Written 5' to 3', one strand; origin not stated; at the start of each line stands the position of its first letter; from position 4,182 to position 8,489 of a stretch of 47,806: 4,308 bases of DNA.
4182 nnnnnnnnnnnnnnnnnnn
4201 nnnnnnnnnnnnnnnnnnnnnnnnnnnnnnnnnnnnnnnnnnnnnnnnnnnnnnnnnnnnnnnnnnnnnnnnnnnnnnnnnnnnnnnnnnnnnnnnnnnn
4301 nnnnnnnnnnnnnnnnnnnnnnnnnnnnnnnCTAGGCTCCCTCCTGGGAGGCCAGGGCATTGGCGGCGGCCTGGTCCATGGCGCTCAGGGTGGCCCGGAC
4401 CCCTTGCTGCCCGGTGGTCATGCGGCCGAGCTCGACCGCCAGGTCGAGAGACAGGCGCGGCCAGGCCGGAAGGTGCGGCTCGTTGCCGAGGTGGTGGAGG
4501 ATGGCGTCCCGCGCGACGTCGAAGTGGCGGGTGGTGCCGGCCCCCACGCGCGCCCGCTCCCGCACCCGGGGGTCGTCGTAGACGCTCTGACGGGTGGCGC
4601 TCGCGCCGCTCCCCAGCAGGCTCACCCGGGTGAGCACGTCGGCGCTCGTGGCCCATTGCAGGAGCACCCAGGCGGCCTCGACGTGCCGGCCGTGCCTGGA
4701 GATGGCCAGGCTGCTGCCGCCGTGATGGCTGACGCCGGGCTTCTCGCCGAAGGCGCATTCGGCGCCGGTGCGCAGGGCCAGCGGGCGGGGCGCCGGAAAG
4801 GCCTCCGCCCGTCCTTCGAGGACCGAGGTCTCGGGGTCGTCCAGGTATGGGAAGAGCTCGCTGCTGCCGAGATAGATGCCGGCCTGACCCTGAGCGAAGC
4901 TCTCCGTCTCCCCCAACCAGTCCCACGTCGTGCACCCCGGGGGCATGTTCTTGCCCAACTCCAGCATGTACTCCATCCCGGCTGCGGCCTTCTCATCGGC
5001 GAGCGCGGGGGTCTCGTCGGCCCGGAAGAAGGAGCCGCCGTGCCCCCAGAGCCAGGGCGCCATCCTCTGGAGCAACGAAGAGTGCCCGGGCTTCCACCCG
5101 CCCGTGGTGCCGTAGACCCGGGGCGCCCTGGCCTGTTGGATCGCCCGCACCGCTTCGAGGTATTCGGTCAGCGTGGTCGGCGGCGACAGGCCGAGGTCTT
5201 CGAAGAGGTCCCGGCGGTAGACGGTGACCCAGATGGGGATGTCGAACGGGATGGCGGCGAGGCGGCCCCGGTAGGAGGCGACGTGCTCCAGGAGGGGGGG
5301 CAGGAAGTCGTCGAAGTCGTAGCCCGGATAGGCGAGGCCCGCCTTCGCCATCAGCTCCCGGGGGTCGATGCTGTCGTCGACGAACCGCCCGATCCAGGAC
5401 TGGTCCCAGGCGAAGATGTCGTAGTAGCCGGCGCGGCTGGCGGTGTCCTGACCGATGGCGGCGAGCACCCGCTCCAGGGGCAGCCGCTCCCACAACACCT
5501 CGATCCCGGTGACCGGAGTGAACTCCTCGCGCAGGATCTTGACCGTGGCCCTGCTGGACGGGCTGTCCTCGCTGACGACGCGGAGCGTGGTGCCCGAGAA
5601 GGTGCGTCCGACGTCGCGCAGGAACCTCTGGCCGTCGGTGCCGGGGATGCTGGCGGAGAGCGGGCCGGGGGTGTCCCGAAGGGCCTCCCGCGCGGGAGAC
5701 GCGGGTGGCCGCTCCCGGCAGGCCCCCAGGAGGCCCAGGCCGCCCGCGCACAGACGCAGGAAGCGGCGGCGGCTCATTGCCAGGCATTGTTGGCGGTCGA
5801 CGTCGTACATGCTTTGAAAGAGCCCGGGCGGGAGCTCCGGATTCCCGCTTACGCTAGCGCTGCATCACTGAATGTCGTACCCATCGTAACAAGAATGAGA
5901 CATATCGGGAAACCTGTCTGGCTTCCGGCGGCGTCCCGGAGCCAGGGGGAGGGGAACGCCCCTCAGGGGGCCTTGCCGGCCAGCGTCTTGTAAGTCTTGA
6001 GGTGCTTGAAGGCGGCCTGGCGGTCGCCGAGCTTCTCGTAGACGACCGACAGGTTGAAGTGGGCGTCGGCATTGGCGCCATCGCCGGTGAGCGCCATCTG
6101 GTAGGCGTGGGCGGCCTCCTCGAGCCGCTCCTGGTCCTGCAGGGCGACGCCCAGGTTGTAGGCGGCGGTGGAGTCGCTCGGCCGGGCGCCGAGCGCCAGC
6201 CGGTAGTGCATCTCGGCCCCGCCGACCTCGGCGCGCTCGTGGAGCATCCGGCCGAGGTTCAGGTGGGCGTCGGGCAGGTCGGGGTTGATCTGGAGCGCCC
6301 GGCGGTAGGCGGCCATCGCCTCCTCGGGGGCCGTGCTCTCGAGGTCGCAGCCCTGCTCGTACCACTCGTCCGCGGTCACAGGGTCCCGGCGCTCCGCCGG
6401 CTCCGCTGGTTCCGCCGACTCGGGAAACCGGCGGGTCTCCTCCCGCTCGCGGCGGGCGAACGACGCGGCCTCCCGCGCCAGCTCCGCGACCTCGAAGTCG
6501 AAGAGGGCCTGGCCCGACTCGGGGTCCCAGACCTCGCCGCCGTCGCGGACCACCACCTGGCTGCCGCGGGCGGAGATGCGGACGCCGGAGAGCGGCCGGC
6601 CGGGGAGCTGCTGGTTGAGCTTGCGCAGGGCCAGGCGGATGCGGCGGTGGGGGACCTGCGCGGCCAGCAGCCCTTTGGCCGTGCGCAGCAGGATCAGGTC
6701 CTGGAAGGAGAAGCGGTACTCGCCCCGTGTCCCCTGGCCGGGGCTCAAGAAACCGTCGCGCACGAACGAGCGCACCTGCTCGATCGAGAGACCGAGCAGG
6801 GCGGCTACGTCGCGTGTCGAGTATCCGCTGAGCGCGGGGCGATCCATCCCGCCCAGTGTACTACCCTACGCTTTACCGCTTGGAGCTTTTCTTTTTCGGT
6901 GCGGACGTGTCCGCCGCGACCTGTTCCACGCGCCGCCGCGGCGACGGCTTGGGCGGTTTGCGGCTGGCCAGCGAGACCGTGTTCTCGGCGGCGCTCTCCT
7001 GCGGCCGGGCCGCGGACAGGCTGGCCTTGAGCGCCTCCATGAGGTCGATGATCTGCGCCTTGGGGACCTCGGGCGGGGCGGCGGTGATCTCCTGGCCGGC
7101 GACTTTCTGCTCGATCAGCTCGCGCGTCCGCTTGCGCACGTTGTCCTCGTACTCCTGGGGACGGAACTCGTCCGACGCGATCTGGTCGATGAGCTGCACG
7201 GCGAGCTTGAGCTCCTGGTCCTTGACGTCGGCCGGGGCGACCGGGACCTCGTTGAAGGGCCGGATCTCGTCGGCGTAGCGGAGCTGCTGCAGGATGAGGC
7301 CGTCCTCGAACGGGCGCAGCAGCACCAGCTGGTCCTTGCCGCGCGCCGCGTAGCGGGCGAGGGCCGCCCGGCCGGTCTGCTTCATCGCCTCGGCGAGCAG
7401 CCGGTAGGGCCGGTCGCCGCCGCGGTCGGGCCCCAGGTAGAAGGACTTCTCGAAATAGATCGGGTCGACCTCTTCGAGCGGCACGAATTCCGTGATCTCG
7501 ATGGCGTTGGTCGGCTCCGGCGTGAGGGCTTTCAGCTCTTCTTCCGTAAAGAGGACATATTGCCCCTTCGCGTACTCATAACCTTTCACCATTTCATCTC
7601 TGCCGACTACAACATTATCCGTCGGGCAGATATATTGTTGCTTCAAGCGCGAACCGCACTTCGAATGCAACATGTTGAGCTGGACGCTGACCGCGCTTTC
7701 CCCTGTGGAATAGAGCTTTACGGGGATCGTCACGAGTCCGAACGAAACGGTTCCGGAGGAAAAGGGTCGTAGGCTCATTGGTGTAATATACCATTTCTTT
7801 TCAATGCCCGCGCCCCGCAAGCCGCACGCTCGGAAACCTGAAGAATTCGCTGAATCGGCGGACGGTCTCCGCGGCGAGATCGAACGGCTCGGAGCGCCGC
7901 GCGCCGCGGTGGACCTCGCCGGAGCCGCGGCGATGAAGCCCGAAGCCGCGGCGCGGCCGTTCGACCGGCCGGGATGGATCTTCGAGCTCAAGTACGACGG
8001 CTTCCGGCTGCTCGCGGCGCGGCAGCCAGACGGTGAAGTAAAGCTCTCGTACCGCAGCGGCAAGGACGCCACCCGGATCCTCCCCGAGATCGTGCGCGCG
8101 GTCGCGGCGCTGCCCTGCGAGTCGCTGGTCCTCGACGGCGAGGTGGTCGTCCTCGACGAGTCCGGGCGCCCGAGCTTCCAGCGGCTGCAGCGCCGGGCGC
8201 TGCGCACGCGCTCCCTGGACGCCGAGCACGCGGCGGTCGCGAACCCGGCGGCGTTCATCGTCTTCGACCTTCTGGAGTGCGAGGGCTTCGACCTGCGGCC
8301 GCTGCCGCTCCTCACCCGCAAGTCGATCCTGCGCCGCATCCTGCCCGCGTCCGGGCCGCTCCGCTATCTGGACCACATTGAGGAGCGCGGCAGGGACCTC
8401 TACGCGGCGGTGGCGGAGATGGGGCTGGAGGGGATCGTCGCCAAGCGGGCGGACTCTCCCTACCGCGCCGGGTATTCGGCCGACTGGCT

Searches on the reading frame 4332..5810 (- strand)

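Call 109: search_protein_families(library=pfam, proteins=[window:4332-5810:-], max_evalue=0.0001)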
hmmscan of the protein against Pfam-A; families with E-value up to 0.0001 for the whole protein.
window:4332-5810:- (492 aa): 2 families
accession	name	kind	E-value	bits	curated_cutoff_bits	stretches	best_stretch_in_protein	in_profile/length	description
PF01547.30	SBP_bac_1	-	5.2e-18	66.5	26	1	91-391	12-304/307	Bacterial extracellular solute-binding protein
PF13416.11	SBP_bac_8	-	3.9e-15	56.8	27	1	131-416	41-271/279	Bacterial extracellular solute-binding protein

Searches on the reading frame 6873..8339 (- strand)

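Call 109: search_protein_families(library=pfam, proteins=[window:6873-8339:-], max_evalue=0.0001)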
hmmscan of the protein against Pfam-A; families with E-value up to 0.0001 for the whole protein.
window:6873-8339:- (488 aa): 1 family
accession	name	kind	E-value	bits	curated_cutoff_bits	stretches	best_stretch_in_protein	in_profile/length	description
PF02735.22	Ku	-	6.4e-51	173.4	25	1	199-378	1-189/190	Ku70/Ku80 beta-barrel domain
